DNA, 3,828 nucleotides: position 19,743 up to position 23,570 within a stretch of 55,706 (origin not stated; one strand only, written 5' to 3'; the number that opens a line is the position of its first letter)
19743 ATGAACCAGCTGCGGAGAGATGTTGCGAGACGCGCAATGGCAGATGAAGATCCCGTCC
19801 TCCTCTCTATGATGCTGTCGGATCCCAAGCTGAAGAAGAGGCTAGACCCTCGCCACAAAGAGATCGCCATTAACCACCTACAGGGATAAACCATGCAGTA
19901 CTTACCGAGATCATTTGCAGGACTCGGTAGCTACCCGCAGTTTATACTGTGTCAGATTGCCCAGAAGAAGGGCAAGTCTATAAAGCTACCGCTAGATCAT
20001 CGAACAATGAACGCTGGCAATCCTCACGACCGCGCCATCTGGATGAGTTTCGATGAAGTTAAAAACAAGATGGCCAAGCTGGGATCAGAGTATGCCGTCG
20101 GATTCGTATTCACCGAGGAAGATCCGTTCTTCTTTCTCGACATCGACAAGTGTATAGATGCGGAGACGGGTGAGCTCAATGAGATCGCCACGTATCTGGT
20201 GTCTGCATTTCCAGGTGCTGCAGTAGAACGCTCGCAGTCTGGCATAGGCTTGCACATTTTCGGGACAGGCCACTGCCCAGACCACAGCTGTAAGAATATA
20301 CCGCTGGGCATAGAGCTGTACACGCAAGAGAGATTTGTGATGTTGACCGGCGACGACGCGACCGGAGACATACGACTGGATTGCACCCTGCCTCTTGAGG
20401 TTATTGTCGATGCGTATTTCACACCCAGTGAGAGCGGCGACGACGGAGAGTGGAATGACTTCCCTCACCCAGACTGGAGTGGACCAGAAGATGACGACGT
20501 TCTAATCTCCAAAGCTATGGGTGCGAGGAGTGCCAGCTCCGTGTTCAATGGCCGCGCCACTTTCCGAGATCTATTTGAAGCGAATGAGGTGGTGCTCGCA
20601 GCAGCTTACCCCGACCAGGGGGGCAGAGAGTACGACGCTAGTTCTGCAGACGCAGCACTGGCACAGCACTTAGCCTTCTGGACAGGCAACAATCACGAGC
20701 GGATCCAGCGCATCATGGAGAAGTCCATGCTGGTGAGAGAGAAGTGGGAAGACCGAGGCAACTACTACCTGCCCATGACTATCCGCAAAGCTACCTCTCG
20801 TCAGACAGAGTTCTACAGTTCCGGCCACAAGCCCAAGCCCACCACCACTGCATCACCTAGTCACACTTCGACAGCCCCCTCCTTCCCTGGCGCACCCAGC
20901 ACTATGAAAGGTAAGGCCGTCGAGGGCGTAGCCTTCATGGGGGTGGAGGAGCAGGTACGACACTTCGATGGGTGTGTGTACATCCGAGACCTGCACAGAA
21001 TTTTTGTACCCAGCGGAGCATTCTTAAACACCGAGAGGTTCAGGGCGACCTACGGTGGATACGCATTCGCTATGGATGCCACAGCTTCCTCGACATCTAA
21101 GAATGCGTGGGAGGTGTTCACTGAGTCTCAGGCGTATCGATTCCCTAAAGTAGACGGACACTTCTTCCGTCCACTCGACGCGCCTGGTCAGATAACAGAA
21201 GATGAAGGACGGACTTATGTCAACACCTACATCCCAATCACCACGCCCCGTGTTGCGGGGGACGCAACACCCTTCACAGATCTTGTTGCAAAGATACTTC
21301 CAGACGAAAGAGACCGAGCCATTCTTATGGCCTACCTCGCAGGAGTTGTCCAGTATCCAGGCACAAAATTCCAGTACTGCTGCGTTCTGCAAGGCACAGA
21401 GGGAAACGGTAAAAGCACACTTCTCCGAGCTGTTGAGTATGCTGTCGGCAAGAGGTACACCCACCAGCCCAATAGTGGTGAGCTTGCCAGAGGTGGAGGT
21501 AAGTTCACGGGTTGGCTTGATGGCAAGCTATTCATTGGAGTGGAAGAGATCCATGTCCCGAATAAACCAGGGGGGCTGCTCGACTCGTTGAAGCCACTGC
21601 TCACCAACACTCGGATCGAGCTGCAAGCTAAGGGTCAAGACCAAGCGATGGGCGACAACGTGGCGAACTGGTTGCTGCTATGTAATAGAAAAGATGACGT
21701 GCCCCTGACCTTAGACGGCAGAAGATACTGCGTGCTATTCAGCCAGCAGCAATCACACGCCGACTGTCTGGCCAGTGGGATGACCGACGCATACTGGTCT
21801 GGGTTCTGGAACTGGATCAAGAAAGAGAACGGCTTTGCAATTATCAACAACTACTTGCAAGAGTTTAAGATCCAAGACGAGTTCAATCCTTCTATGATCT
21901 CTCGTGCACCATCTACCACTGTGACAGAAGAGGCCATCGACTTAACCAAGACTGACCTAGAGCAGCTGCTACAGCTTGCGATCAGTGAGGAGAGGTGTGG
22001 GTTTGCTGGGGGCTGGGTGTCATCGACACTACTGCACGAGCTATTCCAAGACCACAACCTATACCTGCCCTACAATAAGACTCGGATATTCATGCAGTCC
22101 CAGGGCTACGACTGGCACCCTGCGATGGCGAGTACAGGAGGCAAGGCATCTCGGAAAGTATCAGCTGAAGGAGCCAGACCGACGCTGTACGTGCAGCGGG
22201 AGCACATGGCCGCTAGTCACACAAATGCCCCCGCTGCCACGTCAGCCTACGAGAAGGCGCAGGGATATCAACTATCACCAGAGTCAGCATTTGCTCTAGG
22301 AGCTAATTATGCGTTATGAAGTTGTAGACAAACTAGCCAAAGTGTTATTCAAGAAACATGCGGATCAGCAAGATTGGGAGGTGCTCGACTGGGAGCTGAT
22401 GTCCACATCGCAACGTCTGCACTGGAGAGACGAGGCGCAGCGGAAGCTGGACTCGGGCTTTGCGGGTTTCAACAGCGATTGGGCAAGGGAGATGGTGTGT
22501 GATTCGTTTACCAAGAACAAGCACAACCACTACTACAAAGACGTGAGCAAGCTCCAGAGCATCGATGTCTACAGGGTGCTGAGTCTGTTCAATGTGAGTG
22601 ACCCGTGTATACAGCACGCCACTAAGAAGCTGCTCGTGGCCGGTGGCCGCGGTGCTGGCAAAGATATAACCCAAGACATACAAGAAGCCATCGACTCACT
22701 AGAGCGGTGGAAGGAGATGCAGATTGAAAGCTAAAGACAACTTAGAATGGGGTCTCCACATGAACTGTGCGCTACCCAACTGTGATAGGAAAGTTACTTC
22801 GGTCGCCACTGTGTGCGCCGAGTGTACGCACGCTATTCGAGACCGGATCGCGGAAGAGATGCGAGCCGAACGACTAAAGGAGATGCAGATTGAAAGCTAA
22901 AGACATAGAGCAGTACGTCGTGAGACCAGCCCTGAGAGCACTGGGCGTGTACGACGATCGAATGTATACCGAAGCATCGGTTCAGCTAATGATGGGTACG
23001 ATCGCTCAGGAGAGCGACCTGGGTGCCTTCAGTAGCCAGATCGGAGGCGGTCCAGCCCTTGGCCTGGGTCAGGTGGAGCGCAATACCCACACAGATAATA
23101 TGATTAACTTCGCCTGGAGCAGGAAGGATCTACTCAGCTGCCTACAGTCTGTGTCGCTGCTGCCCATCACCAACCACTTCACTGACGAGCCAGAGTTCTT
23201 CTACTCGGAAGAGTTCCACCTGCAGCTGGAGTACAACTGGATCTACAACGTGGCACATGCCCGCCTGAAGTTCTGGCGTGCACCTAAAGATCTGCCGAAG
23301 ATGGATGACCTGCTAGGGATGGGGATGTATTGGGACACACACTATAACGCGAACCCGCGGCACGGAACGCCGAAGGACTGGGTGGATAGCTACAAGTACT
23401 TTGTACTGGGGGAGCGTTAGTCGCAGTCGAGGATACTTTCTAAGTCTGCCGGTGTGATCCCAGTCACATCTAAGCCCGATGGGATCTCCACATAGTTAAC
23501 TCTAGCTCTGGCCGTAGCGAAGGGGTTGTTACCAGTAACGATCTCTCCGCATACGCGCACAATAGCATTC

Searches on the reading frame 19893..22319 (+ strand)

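Call 14: search_protein_families(library=phrogs, proteins=[window:19893-22319:+], max_evalue=0.001)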
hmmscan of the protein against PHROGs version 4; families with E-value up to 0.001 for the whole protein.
window:19893-22319:+ (808 aa): 10 families
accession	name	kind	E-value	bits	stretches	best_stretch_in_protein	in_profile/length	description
phrog_1829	-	DNA, RNA and nucleotide metabolism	1.4e-117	394.8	1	10-778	9-762/772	DNA primase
phrog_35045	-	DNA, RNA and nucleotide metabolism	1.8e-53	182.9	1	8-302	5-315/826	DNA primase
phrog_13901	-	DNA, RNA and nucleotide metabolism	6e-51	174.6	1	11-320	15-311/341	DNA primase/helicase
phrog_1156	-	DNA, RNA and nucleotide metabolism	3.1e-30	106.4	1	413-720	497-779/855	DNA primase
phrog_3022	-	DNA, RNA and nucleotide metabolism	2.5e-24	86.7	1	10-302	12-298/788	DNA primase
phrog_9765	-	DNA, RNA and nucleotide metabolism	2e-20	73.4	1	454-702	586-834/939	DNA primase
phrog_15962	-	DNA, RNA and nucleotide metabolism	6.5e-15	55.4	2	66-157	100-189/835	DNA primase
phrog_8643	-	DNA, RNA and nucleotide metabolism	1.3e-13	52.1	1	45-155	66-170/179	DNA polymerase/primase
phrog_24712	-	unknown function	5.2e-12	45.4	1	435-619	407-597/801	-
phrog_256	-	DNA, RNA and nucleotide metabolism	0.00076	19.1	0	477-513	505-540/798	DNA helicase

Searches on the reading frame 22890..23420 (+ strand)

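Call 55: search_protein_families(library=phrogs, proteins=[window:22890-23420:+], max_evalue=0.001)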
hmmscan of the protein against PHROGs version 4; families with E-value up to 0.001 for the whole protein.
window:22890-23420:+ (176 aa): 1 family
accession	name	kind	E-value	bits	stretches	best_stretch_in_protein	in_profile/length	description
phrog_3108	-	unknown function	1.7e-28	100.4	1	1-171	1-155/160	-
